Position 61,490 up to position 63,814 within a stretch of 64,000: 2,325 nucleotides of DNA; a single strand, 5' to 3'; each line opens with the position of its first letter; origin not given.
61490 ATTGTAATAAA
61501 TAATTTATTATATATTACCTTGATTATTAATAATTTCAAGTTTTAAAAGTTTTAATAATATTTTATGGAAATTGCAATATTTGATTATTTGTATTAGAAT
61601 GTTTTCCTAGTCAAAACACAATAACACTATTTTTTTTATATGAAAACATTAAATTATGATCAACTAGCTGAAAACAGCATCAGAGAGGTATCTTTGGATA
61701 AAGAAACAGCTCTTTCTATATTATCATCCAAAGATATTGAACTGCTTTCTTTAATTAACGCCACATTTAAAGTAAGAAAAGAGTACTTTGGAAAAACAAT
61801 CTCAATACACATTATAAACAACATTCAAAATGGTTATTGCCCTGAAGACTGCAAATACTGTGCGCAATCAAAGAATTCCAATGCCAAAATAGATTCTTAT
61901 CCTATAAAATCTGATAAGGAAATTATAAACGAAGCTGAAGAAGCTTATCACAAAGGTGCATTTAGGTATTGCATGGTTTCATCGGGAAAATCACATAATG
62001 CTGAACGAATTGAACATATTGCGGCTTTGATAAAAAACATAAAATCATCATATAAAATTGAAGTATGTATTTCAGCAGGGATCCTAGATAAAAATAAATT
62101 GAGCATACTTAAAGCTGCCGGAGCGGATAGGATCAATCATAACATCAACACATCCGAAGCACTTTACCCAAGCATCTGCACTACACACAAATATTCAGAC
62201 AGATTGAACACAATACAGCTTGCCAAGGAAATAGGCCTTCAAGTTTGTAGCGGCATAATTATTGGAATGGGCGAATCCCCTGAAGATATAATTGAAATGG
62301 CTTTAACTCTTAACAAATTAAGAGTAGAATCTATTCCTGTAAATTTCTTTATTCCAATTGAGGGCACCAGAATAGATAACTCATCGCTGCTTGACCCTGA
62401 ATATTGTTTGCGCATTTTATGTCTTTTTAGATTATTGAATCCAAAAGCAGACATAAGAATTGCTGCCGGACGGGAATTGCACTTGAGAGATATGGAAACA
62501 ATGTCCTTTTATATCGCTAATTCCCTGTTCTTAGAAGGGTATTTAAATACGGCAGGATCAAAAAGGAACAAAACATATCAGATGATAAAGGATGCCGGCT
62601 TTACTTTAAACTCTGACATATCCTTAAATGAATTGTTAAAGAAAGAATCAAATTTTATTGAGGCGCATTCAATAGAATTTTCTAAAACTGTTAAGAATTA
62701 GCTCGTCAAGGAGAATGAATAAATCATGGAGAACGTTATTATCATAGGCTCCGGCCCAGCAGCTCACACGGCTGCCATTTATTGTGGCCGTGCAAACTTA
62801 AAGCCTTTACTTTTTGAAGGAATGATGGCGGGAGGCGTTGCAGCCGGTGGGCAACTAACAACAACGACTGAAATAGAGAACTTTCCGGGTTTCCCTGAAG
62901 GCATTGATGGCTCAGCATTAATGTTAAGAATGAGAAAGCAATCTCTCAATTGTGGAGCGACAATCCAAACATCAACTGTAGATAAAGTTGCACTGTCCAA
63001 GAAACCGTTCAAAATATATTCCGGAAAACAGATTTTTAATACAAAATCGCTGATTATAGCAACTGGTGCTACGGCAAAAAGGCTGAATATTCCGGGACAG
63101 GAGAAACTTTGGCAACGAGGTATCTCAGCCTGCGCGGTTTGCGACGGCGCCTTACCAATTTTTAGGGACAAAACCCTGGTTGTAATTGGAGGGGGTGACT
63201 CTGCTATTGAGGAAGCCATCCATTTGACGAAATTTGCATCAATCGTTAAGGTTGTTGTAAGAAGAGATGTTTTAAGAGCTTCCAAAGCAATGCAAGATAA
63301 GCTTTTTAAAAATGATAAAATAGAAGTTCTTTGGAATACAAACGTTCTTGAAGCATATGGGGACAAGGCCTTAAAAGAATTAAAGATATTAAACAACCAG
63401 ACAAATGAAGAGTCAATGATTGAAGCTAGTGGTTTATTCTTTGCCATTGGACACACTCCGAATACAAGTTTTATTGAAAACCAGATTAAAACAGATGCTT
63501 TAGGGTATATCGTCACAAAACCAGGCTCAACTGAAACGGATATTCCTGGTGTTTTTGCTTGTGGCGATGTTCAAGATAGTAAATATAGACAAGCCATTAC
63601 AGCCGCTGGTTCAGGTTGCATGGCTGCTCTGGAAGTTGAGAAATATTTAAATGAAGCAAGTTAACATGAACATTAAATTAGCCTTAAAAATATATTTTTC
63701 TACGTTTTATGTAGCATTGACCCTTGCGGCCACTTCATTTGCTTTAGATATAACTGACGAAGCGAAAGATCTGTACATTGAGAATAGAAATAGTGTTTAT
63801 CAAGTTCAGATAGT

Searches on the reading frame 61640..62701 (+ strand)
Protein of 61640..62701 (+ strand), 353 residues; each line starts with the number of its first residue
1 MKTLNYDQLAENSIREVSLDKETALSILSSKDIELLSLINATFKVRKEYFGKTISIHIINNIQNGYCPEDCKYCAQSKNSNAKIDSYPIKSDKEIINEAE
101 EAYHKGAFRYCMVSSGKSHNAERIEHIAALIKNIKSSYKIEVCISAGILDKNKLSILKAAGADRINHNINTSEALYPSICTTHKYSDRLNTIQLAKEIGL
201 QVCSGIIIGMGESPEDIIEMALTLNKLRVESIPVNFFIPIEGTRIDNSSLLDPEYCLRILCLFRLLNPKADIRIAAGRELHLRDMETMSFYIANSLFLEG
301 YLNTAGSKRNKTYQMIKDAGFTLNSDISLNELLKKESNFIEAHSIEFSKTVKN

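Call 60: search_protein_families(library=pfam, proteins=[window:61640-62701:+], max_evalue=0.01)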
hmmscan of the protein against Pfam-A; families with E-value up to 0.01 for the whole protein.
window:61640-62701:+ (353 aa): 2 families
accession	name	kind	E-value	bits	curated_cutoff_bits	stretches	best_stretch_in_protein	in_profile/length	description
PF04055.27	Radical_SAM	-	9.7e-24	84.8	29.5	1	66-221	6-163/166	Radical SAM superfamily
PF06968.18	BATS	-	2.2e-21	76.2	22.2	1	233-321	1-87/88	Biotin and Thiamin Synthesis associated domain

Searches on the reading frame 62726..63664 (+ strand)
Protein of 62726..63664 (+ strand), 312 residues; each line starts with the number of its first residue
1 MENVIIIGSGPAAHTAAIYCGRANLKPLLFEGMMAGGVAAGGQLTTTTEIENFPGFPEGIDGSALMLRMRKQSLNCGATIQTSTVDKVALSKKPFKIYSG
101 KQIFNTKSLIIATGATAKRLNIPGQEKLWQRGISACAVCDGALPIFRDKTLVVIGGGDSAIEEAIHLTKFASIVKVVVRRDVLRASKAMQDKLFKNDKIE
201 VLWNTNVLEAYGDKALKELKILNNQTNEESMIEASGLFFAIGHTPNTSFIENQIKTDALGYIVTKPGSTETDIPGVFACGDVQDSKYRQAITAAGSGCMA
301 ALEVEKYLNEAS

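Call 60: search_protein_families(library=pfam, proteins=[window:62726-63664:+], max_evalue=0.01)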
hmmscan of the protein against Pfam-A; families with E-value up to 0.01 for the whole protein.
window:62726-63664:+ (312 aa): 8 families
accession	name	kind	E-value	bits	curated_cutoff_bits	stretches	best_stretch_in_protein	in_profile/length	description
PF07992.20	Pyr_redox_2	-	4.8e-49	167.8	26.1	1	3-297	2-291/291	Pyridine nucleotide-disulphide oxidoreductase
PF13738.12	Pyr_redox_3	-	8e-24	84.9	30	1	83-280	102-305/305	Pyridine nucleotide-disulphide oxidoreductase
PF00070.33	Pyr_redox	-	8.6e-15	55.5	22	1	151-215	2-71/82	Pyridine nucleotide-disulphide oxidoreductase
PF01946.23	Thi4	-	0.00017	21.4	26.2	1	3-45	19-64/235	Thi4 family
PF00890.30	FAD_binding_2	-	0.0012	18.6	20.4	0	4-38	2-39/414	FAD binding domain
PF12831.13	FAD_oxidored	-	0.0018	18.1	27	1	4-50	2-49/416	FAD dependent oxidoreductase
PF03486.20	HI0933_like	-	0.0037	17.2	50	0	3-35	2-34/244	HI0933-like protein Rossmann domain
PF13241.12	NAD_binding_7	-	0.0073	17.3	22.1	0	146-191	5-53/104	Putative NAD(P)-binding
